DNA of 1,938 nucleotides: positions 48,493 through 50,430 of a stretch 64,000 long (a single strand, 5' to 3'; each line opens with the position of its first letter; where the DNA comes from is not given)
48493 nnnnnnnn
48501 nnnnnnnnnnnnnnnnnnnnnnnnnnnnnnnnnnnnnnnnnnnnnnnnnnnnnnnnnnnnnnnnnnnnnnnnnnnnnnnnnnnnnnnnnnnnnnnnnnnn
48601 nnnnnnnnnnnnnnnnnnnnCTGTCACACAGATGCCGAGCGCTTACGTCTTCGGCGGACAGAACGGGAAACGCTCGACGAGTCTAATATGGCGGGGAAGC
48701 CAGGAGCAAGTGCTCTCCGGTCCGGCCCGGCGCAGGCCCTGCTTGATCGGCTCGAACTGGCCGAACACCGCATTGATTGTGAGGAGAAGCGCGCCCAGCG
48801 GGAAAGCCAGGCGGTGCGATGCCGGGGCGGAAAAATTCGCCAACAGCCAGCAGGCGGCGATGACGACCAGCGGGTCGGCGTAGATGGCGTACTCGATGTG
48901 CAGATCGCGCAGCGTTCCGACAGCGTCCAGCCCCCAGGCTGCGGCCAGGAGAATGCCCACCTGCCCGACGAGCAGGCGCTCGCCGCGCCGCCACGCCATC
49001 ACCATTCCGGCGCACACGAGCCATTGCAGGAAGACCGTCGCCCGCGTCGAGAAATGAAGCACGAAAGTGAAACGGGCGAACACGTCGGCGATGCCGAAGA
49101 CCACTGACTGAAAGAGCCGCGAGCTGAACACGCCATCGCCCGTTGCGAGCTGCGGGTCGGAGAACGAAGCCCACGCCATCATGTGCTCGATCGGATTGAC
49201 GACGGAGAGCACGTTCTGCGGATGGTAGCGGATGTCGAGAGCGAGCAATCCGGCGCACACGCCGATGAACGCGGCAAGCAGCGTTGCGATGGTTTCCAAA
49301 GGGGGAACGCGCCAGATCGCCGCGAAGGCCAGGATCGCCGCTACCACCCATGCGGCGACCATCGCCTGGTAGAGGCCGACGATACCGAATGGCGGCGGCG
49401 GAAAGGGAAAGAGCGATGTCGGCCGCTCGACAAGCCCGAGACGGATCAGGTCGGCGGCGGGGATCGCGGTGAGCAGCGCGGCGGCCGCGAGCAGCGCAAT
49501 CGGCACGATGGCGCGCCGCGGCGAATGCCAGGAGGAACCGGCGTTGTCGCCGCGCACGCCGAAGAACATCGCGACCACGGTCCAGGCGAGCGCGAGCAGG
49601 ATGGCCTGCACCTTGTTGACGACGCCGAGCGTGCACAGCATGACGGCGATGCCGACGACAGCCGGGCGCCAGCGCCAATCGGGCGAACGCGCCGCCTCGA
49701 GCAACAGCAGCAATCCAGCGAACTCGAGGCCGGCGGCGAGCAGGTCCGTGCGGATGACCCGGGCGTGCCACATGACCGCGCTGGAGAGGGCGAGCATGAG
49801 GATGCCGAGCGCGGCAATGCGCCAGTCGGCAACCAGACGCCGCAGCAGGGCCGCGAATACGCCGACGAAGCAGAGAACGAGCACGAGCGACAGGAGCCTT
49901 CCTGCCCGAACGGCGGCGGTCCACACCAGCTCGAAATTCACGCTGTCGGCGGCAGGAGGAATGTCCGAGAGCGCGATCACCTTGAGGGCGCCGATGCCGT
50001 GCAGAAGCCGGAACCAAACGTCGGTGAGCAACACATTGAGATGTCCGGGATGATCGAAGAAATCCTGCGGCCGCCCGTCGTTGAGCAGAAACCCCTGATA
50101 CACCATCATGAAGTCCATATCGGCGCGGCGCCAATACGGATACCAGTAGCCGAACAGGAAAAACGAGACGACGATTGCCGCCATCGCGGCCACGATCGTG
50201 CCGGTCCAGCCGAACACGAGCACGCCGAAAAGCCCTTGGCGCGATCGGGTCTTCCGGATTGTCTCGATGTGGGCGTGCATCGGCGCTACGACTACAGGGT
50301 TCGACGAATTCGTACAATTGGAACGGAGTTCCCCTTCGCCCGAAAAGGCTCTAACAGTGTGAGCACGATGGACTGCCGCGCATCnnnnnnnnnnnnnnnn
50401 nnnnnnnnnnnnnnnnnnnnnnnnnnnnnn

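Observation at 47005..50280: Three-gene operon that could activate, lipid-link and transfer a sugar: GT-C-like membrane protein, nucleotidyltransferase-GT2 fusion and a coupled micro-ORF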

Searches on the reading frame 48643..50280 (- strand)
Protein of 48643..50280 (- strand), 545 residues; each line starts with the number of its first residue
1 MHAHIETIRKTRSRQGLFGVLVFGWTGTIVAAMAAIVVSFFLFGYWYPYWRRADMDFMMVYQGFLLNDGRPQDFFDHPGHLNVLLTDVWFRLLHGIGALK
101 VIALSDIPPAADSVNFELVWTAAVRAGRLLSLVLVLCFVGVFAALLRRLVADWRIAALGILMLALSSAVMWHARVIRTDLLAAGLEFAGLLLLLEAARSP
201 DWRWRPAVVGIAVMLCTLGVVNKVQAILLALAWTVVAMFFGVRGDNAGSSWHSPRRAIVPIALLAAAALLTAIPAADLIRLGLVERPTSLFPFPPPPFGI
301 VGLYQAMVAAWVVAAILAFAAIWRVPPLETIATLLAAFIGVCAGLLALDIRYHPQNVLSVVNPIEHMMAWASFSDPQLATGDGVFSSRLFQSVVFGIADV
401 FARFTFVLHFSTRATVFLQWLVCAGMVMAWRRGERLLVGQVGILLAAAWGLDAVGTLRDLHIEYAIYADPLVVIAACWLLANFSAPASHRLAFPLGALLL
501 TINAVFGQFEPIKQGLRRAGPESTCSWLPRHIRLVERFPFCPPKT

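Call 3: search_protein_families(library=pfam, proteins=[window:48643-50280:-], max_evalue=0.01)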
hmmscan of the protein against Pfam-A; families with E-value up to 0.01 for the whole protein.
window:48643-50280:- (545 aa): 0 families

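Call 4: search_protein_families(library=ncbifam, proteins=[window:48643-50280:-], max_evalue=0.01)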
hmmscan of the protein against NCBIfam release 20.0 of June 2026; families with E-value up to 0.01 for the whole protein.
window:48643-50280:- (545 aa): 0 families
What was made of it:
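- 48643..50280 (-): Gene A: a 545-aa polytopic inner-membrane protein, a putative GT-C-fold glycosyltransferase of an unannotated family. It has an invariant D54-x-D56 directly after TM1. No Pfam or NCBIfam hit (calls 3, 4).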

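Call 8: find_homologous_proteins(query=window:48643-50280:-)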
Query window:48643-50280:- (545 aa): 370 proteins with E <= 0.001 among 8000 candidates; the best 120 are listed.
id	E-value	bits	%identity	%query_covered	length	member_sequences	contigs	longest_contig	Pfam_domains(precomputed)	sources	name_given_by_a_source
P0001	0.0e+0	1198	99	100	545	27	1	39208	-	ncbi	ncbi:MAG: hypothetical protein ACJ8D9_18185 [Xanthobacteraceae bacterium]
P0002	0.0e+0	1062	89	100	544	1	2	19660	-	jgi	jgi:hypothetical protein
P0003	1.3e-229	782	65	100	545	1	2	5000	-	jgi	jgi:hypothetical protein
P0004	1.3e-228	778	88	75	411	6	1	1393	-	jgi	jgi:hypothetical protein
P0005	1.1e-210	719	62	97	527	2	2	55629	-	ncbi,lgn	-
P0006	3.5e-206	704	60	98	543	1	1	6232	-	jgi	jgi:hypothetical protein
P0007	1.2e-205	703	61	98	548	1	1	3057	-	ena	-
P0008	3.9e-203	694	60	99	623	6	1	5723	-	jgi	-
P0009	2.6e-202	692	59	100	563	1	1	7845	-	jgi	-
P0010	1.2e-201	689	60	98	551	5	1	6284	-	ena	-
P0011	3.1e-201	688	60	100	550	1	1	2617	-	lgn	-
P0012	1.5e-199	683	61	93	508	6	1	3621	-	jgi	-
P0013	3.5e-197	675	56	99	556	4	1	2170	-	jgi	-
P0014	4.4e-197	674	59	98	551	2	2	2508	-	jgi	jgi:hypothetical protein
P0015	5.5e-197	674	58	100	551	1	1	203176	-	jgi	jgi:hypothetical protein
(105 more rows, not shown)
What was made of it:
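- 48643..50280 (-): 370 homologues, all 'hypothetical' (call 8).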

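Call 13: search_solved_structures(query=A1, max_evalue=10)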
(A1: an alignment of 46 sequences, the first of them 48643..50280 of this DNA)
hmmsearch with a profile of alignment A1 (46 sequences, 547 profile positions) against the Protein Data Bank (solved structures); distinct sequences matched with E-value up to 10: 0.
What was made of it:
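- The A profile finds nothing in the PDB by sequence (call 13) and no Pfam family.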

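Call 23: predict_structure(alignment_id=A1)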
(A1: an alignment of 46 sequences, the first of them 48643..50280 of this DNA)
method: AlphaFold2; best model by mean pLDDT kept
length: 545 residues; sequences in the alignment: 46
mean_pLDDT: 90.9   pTM: 0.92
mean pLDDT of the five models: 90.9, 90.6, 90.4, 88.6, 87.3
residues with pLDDT >= 90: 357; 70-90: 176; 50-70: 12; < 50: 0
segments of 3 or more residues with pLDDT < 50: none
pLDDT, mean of each block of 10 residues (from residue 1): 79 87 94 96 90 86 95 84 96 96 94 95 96 98 97 96 94 91 98 96 94 98 95 97 74 89 97 96 92 83 92 97 94 98 97 94 88 78 74 87 78 87 95 96 96 82 90 97 85 90 89 85 87 89 78
secondary structure, 60 per line:
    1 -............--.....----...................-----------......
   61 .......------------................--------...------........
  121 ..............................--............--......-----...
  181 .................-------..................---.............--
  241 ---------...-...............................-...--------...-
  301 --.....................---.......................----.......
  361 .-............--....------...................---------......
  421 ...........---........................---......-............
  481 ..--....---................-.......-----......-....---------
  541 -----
elements in order: H2-13 H16-20 H25-43 H55-67 H80-95 H113-150 H153-164 H167-172 H178-197 H205-222 H226-238 H254-284 H303-323 H327-349 H354-361 H363-374 H377-380 H387-405 H415-431 H435-458 H462-467 H469-482 H485-488 H492-507 H509-515 H521-526 H528-531
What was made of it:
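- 48643..50280 (-): AF2 model with pLDDT 90.9 and pTM 0.92 (call 23).
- On GT-C fold glycosyltransferases (protein A): The AF2 model is an all-helical bundle with pLDDT 90.9 (call 23).
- Confident model (call 23).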

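Call 27: fold_search(model_id=the predicted structure, library=pdb)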
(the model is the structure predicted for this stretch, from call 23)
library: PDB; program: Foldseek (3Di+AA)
matches with E <= 10: 261; with E <= 0.001: 0
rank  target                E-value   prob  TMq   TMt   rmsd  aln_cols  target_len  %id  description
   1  5ezm                  1.9e-03  0.99  0.24  0.24  21.5       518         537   17  Crystal Structure of ArnT from Cupriavidus metallidurans in the apo state (released 2016-02-17)
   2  9i5k_A                2.0e-03  1.00  0.43  0.47  14.7       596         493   13  Structure of the Chaetomium thermophilum Pmt4 homodimer (C2 symmetry) (released 2025-12-24)
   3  5f15                  5.9e-03  0.98  0.25  0.25  21.4       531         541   17  Crystal Structure of ArnT from Cupriavidus metallidurans bound to Undecaprenyl phosphate (released 2016-02-17)
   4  5gpj_A                1.2e-02  0.21  0.11  0.10  26.4       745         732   11  Crystal Structure of Proton-Pumping Pyrophosphatase (released 2016-12-28)
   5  8b37_B                2.1e-02  0.23  0.12  0.11  27.1       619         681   11  Crystal structure of Pyrobaculum aerophilum potassium-independent proton pumping membrane integral pyrophosphatase in  (released 2024-01-17)
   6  6afz_A                3.4e-02  0.23  0.14  0.12  25.2       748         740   11  Proton pyrophosphatase-E225H mutant (released 2019-04-10)
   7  6ezn_F                6.4e-02  0.98  0.36  0.31  15.7       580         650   12  Cryo-EM structure of the yeast oligosaccharyltransferase (OST) complex (released 2018-01-17)
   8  9e61_B                8.2e-02  0.99  0.27  0.21   7.1       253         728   13  Cryo-EM structure of Saccharomyces cerevisiae Pmt4 apo form (released 2025-10-15)
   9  9s6t_A                8.6e-02  0.99  0.41  0.46  11.2       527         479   12  Ternary cryo-EM structure of chicken ALG12 with Dol25-PP-GlcNAc2Man7, Dol25-P-Man, and Fab (released 2026-03-18)
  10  9e6i_B                8.6e-02  0.99  0.27  0.21   7.1       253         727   13  Cryo-EM structure of Saccharomyces cerevisiae Pmt4-Ccw5 complex (released 2025-10-15)
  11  9e61_A                9.7e-02  0.99  0.27  0.21   6.9       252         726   13  Cryo-EM structure of Saccharomyces cerevisiae Pmt4 apo form (released 2025-10-15)
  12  8pn9_A                1.2e-01  0.91  0.35  0.31  16.0       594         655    9  Structure of human oligosaccharyltransferase OST-A complex bound to NGI-1 (released 2024-05-08)
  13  7zli_A                1.3e-01  0.91  0.39  0.34  12.6       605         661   11  Cryo-EM structure of C-mannosyltransferase CeDPY19, in complex with Dol25-P-Man and bound to CMT2-Fab and anti-Fab nan (released 2023-01-11)
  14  6p25_B                1.4e-01  0.99  0.27  0.22   4.9       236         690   14  Structure of S. cerevisiae protein O-mannosyltransferase Pmt1-Pmt2 complex bound to the sugar donor and a peptide acce (released 2019-07-10)
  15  9i5l_A                1.5e-01  0.99  0.26  0.20   6.5       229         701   15  Structure of the Chaetomium thermophilum Pmt4 homodimer (C1 symmetry) (released 2025-12-24)
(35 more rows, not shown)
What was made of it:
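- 48643..50280 (-): Top Foldseek hits with high probability are ArnT, Pmt4, STT3, ALG12, DPY19 and AftB (call 27).
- On GT-C fold glycosyltransferases (protein A): However, E is at best 1.9e-3 and TM-scores are 0.24-0.47 (call 27).
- The GT-C assignment for A rests on weak Foldseek scores: best E is 1.9e-3 and TM-scores are 0.24-0.47 (call 27).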

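Call 29: find_related_loci(query=A1, collection=metagenome_contigs, flank=4000)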
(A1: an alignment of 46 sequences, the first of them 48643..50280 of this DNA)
Query A1 (545 aa) in metagenome_contigs; peptide patterns used: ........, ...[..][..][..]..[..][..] (x = any residue, [..] = any of these).
600 stretches matched a pattern (row limit reached: there are more); 552 encode a relative of the query (tblastn E <= 1e-3); the best 80 are kept; 80 distinct loci.
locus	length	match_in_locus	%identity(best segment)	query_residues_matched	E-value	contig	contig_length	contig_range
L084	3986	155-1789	99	1-545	0e+0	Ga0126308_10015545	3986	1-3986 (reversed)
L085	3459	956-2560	60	12-545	0e+0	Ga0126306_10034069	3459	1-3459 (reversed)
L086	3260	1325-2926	61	12-545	0e+0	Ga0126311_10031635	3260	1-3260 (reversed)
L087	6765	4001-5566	57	25-545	0e+0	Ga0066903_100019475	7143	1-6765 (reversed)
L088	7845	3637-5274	59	1-544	0e+0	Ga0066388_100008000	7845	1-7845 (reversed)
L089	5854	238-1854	56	6-545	0e+0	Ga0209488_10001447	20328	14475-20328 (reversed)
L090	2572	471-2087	55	6-545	0e+0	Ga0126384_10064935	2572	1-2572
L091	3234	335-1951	56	6-545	0e+0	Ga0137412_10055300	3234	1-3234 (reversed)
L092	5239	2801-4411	60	10-544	0e+0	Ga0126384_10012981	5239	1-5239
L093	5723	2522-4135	60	6-544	0e+0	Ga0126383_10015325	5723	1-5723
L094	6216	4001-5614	60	6-544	0e+0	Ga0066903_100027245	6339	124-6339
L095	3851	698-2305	56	9-545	0e+0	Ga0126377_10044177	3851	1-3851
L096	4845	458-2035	58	20-544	0e+0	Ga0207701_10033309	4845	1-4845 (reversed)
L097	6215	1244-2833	53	12-542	3e-175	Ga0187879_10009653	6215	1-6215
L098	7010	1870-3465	52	12-544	3e-172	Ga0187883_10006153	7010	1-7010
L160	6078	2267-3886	41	7-541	1e-105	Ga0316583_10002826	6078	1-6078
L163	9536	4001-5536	42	23-541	8e-106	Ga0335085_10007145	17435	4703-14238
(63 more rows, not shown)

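Call 66: search_protein_families(library=pfam, proteins=[L096:458-2035:+, L160:4172-4846:-, L163:5849-6508:-, L097:360-1046:+], max_evalue=0.01)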
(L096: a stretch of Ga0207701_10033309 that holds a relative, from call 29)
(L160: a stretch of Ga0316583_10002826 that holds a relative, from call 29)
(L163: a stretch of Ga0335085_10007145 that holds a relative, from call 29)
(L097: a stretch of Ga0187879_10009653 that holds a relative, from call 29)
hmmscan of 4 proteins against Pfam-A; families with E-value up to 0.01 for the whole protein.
L096:458-2035:+ (526 aa): 0 families

L160:4172-4846:- (225 aa): 2 families
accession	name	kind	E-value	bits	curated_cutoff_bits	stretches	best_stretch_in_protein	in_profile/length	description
PF00535.33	Glycos_transf_2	-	1.5e-15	58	23.3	1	9-161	2-164/168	Glycosyl transferase family 2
PF13641.12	Glyco_tranf_2_3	-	5e-08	33.7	27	1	7-119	3-126/230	Glycosyltransferase like family 2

L163:5849-6508:- (220 aa): 2 families
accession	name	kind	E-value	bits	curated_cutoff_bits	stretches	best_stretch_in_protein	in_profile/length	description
PF00535.33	Glycos_transf_2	-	2.9e-13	50.5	23.3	1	9-161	2-164/168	Glycosyl transferase family 2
PF13641.12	Glyco_tranf_2_3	-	3.4e-09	37.5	27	1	7-114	3-122/230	Glycosyltransferase like family 2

L097:360-1046:+ (229 aa): 2 families
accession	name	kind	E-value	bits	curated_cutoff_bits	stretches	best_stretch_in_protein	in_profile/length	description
PF00535.33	Glycos_transf_2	-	6.7e-23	81.9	23.3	1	1-140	2-142/168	Glycosyl transferase family 2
PF13641.12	Glyco_tranf_2_3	-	0.0017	18.8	27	1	2-112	6-120/230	Glycosyltransferase like family 2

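Call 71: search_protein_families(library=pfam, alignment_id=A1, max_evalue=10)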
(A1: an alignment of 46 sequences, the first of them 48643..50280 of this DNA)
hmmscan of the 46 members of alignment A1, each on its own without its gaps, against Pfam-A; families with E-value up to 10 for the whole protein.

A. member 1, window:48643-50280:- (545 aa): 0 families

B. families by the number of members that match (of 46 scanned): 16 families
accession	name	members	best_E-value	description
PF11833.13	CPP1-like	4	0.0065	Protein CHAPERONE-LIKE PROTEIN OF POR1-like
PF02366.24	PMT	1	0.0021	Dolichyl-phosphate-mannose-protein mannosyltransferase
PF25487.1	ETR1_N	1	0.028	Ethylene receptor 1-like, N-terminal domain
PF02109.21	DAD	1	0.081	DAD family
PF00731.26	AIRC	1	0.09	AIR carboxylase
PF23697.1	YnfS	1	0.19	YnfS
PF08733.15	PalH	1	0.29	PalH/RIM21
PF13779.11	DUF4175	1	0.55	Domain of unknown function (DUF4175)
PF11893.13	DUF3413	1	0.55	Domain of unknown function (DUF3413)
PF18169.6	SLATT_6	1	0.8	SMODS and SLOG-associating 2TM effector domain 6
PF11317.13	DUF3119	1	1.2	Protein of unknown function (DUF3119)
PF16080.10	Phage_holin_2_3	1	1.4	Bacteriophage holin family HP1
PF20152.4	DUF6534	1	2.5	Family of unknown function (DUF6534)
PF08048.17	RepA1_leader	1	2.6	Tap RepA1 leader peptide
PF20237.3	DUF6594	1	6.1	Family of unknown function (DUF6594)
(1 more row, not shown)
